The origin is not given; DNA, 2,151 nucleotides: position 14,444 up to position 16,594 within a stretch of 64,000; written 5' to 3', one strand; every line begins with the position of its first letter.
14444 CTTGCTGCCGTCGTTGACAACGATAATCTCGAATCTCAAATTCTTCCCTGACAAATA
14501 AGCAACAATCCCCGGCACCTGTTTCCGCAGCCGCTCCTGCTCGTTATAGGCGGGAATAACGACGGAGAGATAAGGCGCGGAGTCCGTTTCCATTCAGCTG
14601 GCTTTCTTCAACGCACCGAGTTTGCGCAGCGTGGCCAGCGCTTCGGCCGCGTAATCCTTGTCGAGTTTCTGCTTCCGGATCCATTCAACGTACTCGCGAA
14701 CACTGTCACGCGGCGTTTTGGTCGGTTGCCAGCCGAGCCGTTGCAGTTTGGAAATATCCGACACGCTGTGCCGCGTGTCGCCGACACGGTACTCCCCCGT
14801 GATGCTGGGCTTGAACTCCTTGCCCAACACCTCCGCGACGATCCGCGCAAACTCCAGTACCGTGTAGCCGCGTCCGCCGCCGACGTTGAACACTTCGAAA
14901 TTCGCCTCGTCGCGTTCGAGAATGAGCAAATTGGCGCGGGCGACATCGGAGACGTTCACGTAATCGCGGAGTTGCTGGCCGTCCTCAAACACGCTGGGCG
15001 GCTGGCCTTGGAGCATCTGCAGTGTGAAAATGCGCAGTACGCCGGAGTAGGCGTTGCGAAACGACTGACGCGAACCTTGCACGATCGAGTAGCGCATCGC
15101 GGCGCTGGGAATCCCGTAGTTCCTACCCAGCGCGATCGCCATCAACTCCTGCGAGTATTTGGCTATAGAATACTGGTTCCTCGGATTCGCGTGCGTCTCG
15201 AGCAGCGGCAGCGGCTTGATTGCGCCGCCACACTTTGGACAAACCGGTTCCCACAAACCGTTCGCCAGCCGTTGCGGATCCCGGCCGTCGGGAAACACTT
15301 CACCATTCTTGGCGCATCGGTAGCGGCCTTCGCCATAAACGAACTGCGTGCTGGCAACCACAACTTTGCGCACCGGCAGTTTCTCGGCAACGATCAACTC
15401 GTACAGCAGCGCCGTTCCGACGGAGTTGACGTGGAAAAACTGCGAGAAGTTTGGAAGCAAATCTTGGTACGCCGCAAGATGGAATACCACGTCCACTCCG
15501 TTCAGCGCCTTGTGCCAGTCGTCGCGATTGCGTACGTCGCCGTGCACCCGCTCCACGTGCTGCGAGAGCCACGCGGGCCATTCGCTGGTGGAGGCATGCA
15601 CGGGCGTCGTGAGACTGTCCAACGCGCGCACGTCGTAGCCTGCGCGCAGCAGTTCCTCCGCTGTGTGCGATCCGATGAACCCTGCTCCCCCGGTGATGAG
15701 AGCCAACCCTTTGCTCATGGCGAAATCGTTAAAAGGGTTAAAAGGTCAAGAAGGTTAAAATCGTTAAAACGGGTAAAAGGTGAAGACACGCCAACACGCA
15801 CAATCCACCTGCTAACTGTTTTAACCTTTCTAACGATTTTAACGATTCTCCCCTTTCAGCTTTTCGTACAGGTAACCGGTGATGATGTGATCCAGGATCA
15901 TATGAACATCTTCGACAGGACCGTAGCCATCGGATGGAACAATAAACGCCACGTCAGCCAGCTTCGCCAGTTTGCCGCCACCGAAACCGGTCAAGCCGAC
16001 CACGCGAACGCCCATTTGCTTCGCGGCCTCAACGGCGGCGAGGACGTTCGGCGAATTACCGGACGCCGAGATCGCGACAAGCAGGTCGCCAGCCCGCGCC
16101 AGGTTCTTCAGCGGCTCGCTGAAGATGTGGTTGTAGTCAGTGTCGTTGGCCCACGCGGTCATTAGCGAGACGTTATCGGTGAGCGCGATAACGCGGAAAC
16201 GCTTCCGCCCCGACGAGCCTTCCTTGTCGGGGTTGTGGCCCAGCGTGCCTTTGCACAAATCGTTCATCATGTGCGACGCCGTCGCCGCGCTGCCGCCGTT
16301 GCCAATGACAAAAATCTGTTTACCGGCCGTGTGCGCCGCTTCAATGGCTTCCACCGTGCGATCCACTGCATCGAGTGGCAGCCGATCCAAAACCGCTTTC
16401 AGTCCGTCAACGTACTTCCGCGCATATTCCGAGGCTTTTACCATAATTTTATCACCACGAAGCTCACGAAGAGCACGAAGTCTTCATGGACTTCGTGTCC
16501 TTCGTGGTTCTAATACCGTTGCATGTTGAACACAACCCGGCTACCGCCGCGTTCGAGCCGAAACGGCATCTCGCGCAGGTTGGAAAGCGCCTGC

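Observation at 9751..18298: Candidate polyprenyl-phospho-heptose glycosylation system: two GT2/GT-C pairs next to a complete GDP-D-glycero-manno-heptose pathway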

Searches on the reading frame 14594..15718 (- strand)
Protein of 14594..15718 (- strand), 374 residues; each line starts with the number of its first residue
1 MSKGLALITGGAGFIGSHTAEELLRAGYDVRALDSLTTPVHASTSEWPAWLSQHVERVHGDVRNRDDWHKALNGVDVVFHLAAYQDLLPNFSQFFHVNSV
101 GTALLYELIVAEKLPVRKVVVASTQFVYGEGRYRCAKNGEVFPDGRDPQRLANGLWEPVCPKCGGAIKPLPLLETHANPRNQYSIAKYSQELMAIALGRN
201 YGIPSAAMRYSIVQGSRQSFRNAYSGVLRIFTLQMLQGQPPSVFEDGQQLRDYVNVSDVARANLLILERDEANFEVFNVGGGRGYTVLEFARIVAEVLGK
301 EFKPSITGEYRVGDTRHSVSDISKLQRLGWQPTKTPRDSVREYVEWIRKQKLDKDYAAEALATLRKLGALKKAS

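Call 4: search_protein_families(library=pfam, proteins=[window:14594-15718:-], max_evalue=0.01)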
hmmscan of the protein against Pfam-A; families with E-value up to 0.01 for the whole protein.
window:14594-15718:- (374 aa): 11 families
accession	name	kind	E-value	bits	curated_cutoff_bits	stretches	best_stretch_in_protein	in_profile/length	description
PF01370.27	Epimerase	-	5e-44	150.9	20.9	2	6-132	1-123/240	NAD dependent epimerase/dehydratase family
PF16363.11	GDP_Man_Dehyd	-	5.2e-34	118.6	27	2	7-131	1-136/332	GDP-mannose 4,6 dehydratase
PF01073.25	3Beta_HSD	-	4.5e-15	55.9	22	1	7-130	1-122/280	3-beta hydroxysteroid dehydrogenase/isomerase family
PF07993.18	NAD_binding_4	-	8.6e-15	55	20.1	1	8-261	1-256/258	Male sterility protein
PF02719.21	Polysacc_synt_2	-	2.4e-09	37.2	20.2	1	7-124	2-128/293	Polysaccharide biosynthesis protein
PF13460.12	NAD_binding_10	-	1.8e-07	31.7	27.2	1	10-129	1-103/184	NAD(P)H-binding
PF00106.31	adh_short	-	9.6e-07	28.9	26.6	1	6-76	3-72/195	short chain dehydrogenase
PF05368.20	NmrA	-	1.9e-06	28.1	27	1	4-83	3-78/298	NmrA-like family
PF04321.23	RmlD_sub_bind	-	4.4e-06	26.4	27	0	177-345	119-283/287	RmlD substrate binding domain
PF08659.16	KR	-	0.0018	18.7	22.6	1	5-76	2-76/180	KR domain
PF22552.1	TY-Chap3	-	0.0092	17.1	27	0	272-367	29-108/117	T3SS (YopN, CesT) and YbjN peptide-binding chaperone 3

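Call 5: search_protein_families(library=ncbifam, proteins=[window:14594-15718:-], max_evalue=0.01)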
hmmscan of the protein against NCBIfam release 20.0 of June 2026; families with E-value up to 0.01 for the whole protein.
window:14594-15718:- (374 aa): 41 families (the best 25 are shown)
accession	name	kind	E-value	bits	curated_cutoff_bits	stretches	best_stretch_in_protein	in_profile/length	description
TIGR01181.1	dTDP_gluc_dehyt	equivalog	3.2e-34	118.5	365.1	2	175-350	143-314/321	dTDP-glucose 4,6-dehydratase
TIGR01179.1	galE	equivalog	2.8e-32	111.9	262.3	2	245-350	220-328/332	UDP-glucose 4-epimerase GalE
TIGR04180.1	EDH_00030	hypoth_equivalog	1.8e-28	99.5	475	2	7-133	2-130/297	NAD-dependent 4,6-dehydratase LegB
TIGR02197.1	heptose_epim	equivalog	1.3e-23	83.7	274.6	2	176-349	131-315/316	ADP-glyceromanno-heptose 6-epimerase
NF011728.1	PRK15181.1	equivalog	3.8e-23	82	760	2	175-346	157-336/348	Vi polysaccharide biosynthesis UDP-N-acetylglucosaminuronic acid C-4 epimerase TviC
NF007956.0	PRK10675.1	subfamily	6.8e-19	68.2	394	2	7-132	4-132/338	UDP-glucose 4-epimerase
NF007490.0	PRK10084.1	subfamily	4.7e-18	65.3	649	1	7-348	4-335/361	dTDP-glucose 4,6-dehydratase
TIGR03466.1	HpnA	hypoth_equivalog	3.4e-17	62.3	367.65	1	6-126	3-115/327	hopanoid-associated sugar epimerase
NF007582.0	PRK10217.1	equivalog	3.8e-15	55.9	698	1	175-347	152-331/355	dTDP-glucose 4,6-dehydratase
NF047922.1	GDPFucSynFcl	equivalog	7.2e-13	48.7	500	1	172-349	122-303/308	GDP-L-fucose synthase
NF008360.0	PRK11150.1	equivalog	8.3e-13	48.2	452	1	203-350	160-309/310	ADP-glyceromanno-heptose 6-epimerase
NF052578.1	StrlDmthSdmBMthl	equivalog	4.1e-12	46.5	600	1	6-124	3-113/328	sterol demethylase protein SdmB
NF042422.1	oxyalk_red_OleD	equivalog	6.2e-11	42.2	580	1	7-128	4-114/329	2-alkyl-3-oxoalkanoate reductase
NF043036.1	ErythonDh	equivalog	1.7e-09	37.3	325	1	7-130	4-131/321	D-erythronate dehydrogenase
NF042423.1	oxyalk_red_Shew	equivalog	2.4e-09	36.7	580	1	6-130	11-124/331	2-alkyl-3-oxoalkanoate reductase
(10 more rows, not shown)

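Call 14: search_solved_structures(query=window:14594-15718:-, max_evalue=1e-10, show_alignments=2)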
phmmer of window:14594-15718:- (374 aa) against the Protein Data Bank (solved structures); distinct sequences matched with E-value up to 1e-10: 78 (the best 60 are shown).
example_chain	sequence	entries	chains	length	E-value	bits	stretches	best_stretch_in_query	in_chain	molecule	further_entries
4zrm_A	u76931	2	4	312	1.1e-41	146.5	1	166-349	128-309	UDP-glucose 4-epimerase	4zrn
6dnt_A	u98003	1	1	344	5.6e-32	114.5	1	171-350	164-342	NAD-dependent epimerase/dehydratase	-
6kv9_A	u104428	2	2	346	3.1e-30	108.8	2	178-350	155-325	MoeE5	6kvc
1sb8_A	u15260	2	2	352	6.9e-30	107.7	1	174-333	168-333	wbpP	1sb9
10ke_A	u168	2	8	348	3.8e-29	105.3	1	171-334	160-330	Capsular polysaccharide biosynthesis protein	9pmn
6wjb_A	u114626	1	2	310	5.3e-28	101.5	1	174-326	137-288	NAD-dependent epimerase/dehydratase family protein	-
6wj9_A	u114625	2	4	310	2.3e-27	99.3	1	174-326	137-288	NAD-dependent epimerase/dehydratase family protein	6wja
9rl0_E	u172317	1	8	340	3.1e-27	98.9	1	7-349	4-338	CDP-tyvelose 2-epimerase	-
3ru7_A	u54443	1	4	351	3.5e-27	98.8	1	170-347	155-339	WbgU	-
3ru9_A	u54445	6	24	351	3.8e-27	98.7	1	170-347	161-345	WbgU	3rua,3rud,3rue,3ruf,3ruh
3lu1_A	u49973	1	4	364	4.5e-27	98.4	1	170-347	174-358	WbgU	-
7ys8_A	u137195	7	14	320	1.2e-26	97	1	176-353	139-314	UDP-glucose 4-epimerase | UDP-glucose 4-epimerase along with EC 5.1.3.2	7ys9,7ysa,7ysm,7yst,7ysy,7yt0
3icp_A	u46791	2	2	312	2e-26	96.3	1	169-350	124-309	NAD-dependent epimerase/dehydratase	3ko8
3ruc_A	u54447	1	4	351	9.4e-26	94.1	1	170-347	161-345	WbgU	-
6zl6_A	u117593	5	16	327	2.5e-25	92.7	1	179-349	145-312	Epimerase domain-containing protein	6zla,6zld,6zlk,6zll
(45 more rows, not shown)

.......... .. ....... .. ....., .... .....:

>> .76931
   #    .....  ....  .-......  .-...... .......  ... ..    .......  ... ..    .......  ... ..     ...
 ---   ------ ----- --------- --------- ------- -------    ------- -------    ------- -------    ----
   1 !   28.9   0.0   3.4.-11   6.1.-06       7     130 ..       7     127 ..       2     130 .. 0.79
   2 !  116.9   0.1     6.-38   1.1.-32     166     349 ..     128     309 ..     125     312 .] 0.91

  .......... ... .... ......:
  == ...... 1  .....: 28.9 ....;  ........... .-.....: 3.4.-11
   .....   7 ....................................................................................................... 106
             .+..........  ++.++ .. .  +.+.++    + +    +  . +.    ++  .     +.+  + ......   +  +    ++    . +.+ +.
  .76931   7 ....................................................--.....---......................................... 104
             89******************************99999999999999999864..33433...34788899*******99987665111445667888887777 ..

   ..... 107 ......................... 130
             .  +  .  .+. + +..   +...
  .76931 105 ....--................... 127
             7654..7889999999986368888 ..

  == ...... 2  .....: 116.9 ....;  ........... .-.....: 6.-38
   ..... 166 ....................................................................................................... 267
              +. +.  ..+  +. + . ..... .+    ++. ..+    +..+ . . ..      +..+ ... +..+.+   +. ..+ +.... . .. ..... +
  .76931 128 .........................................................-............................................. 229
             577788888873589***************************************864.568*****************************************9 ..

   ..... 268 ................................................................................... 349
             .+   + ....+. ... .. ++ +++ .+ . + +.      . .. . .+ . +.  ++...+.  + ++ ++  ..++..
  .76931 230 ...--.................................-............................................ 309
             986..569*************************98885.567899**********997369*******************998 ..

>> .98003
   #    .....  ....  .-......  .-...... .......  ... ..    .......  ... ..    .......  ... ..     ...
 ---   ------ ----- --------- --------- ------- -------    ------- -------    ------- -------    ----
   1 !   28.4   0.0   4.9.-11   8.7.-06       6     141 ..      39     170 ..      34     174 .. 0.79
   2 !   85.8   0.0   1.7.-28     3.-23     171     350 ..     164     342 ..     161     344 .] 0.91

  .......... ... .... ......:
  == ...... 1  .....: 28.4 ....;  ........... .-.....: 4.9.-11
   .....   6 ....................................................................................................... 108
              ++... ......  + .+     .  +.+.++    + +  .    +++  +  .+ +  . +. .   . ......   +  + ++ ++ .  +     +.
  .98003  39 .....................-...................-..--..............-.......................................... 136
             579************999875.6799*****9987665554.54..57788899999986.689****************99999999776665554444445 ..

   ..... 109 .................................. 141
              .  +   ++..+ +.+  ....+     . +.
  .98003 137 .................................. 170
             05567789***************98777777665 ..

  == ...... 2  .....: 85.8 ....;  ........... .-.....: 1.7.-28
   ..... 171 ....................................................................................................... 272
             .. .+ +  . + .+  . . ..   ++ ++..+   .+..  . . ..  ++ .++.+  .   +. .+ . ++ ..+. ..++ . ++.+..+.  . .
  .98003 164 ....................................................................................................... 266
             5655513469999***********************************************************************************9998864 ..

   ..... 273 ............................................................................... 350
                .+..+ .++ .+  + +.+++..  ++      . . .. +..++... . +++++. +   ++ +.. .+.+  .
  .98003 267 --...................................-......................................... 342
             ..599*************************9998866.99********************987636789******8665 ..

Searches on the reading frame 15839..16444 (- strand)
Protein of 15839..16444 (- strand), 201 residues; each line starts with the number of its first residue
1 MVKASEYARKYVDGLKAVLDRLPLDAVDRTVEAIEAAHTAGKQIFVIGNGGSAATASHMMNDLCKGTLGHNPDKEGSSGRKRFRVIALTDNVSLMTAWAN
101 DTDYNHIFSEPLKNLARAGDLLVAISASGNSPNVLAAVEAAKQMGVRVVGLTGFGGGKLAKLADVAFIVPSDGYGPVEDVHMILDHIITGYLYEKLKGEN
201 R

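Call 4: search_protein_families(library=pfam, proteins=[window:15839-16444:-], max_evalue=0.01)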
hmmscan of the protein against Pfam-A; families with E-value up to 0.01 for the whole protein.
window:15839-16444:- (201 aa): 3 families
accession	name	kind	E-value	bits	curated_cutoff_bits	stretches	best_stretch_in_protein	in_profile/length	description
PF13580.11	SIS_2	-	1.9e-18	67.3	27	1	11-153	2-138/138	SIS domain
PF01380.27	SIS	-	1.6e-11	44.5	25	1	105-171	40-106/131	SIS domain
PF13407.12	Peripla_BP_4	-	0.00053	20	35.1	0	29-77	197-244/258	Periplasmic binding protein domain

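Call 5: search_protein_families(library=ncbifam, proteins=[window:15839-16444:-], max_evalue=0.01)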
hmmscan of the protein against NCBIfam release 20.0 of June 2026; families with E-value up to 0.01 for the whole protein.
window:15839-16444:- (201 aa): 29 families (the best 25 are shown)
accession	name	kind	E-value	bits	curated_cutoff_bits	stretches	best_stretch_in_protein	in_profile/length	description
NF010546.0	PRK13936.1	equivalog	1.3e-34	119.7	276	1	25-198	27-194/197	phosphoheptose isomerase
TIGR00441.1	gmhA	equivalog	5.7e-33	114.2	209.45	1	36-189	6-150/154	D-sedoheptulose 7-phosphate isomerase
NF010547.0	PRK13938.1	equivalog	1.1e-31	110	320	1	18-191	22-186/196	D-sedoheptulose 7-phosphate isomerase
NF001628.0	PRK00414.1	equivalog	6.4e-28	97.7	265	1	22-189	25-183/192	D-sedoheptulose 7-phosphate isomerase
NF008138.0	PRK10886.1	equivalog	1.7e-22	80.1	352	1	21-184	22-178/196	DnaA initiator-associating protein DiaA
TIGR03127.2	RuMP_HxlB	equivalog_domain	3.1e-11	43.5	160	1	110-171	64-125/178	6-phospho-3-hexuloisomerase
NF041755.1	RuMP_HxlAB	equivalog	2.4e-09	36.7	500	1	116-174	286-345/391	bifunctional 3-hexulose-6-phosphate synthase/6-phospho-3-hexuloisomerase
NF009222.0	PRK12570.1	subfamily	3.5e-09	36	255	1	18-167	48-187/307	N-acetylmuramic acid 6-phosphate etherase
NF003915.0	PRK05441.1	subfamily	5e-09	35.6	168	1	26-167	47-180/300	N-acetylmuramic acid 6-phosphate etherase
NF008458.0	PRK11337.1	equivalog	1.3e-08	34.1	378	1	115-172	185-242/293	MurR/RpiR family transcriptional regulator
TIGR00274.1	TIGR00274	equivalog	8.9e-08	31.5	302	1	29-167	45-175/291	N-acetylmuramic acid 6-phosphate etherase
NF040776.2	AlsR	equivalog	5e-07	28.9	400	1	116-172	174-230/279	transcriptional repressor AlsR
NF002805.0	PRK02947.1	subfamily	9.9e-07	28.2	135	1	115-153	104-142/247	sugar isomerase domain-containing protein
NF010701.0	PRK14101.1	equivalog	1.2e-06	27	920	1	117-167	514-563/638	bifunctional transcriptional regulator/glucokinase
TIGR02128.1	G6PI_arch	equivalog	6.5e-06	25.3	213.9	1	114-164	62-110/308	bifunctional phosphoglucose/phosphomannose isomerase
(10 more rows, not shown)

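Call 35: search_solved_structures(query=window:15839-16444:-, max_evalue=1e-8, show_alignments=3)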
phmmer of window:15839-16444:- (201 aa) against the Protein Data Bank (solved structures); distinct sequences matched with E-value up to 1e-8: 16.
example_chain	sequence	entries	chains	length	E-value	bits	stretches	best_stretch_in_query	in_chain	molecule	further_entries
5ltz_A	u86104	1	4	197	5.4e-27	98.2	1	20-198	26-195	Phosphoheptose isomerase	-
5lu7_A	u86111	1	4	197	1e-26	97.2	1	20-198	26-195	Phosphoheptose isomerase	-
2xbl_A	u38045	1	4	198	1.4e-26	96.8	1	20-198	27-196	PHOSPHOHEPTOSE ISOMERASE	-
2x3y_A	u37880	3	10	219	2e-26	96.3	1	20-197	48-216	PHOSPHOHEPTOSE ISOMERASE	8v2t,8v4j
5lu5_A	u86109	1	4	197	2.2e-26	96.2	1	20-198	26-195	Phosphoheptose isomerase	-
5lu6_A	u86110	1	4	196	1.9e-25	93.1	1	20-196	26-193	Phosphoheptose isomerase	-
1tk9_A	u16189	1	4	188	1.1e-24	90.7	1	40-190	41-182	Phosphoheptose isomerase 1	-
5i01_A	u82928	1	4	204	3.5e-24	89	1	38-189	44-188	Phosphoheptose isomerase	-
2i22_A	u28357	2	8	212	8.6e-24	87.7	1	20-191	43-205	Phosphoheptose isomerase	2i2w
1x94_A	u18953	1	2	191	4.5e-23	85.4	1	27-192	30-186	putative Phosphoheptose isomerase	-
1x92_A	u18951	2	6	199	1e-22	84.2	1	21-198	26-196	PHOSPHOHEPTOSE ISOMERASE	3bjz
5by2_A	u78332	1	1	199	1.4e-21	80.5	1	40-188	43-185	Phosphoheptose isomerase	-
2yva_A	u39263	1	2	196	1.4e-19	73.9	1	19-186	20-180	DnaA initiator-associating protein diaA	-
4u6n_A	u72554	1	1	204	1.7e-19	73.7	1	19-186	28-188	DnaA initiator-associating protein DiaA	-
3trj_A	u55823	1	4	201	2.4e-18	70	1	22-196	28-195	Phosphoheptose isomerase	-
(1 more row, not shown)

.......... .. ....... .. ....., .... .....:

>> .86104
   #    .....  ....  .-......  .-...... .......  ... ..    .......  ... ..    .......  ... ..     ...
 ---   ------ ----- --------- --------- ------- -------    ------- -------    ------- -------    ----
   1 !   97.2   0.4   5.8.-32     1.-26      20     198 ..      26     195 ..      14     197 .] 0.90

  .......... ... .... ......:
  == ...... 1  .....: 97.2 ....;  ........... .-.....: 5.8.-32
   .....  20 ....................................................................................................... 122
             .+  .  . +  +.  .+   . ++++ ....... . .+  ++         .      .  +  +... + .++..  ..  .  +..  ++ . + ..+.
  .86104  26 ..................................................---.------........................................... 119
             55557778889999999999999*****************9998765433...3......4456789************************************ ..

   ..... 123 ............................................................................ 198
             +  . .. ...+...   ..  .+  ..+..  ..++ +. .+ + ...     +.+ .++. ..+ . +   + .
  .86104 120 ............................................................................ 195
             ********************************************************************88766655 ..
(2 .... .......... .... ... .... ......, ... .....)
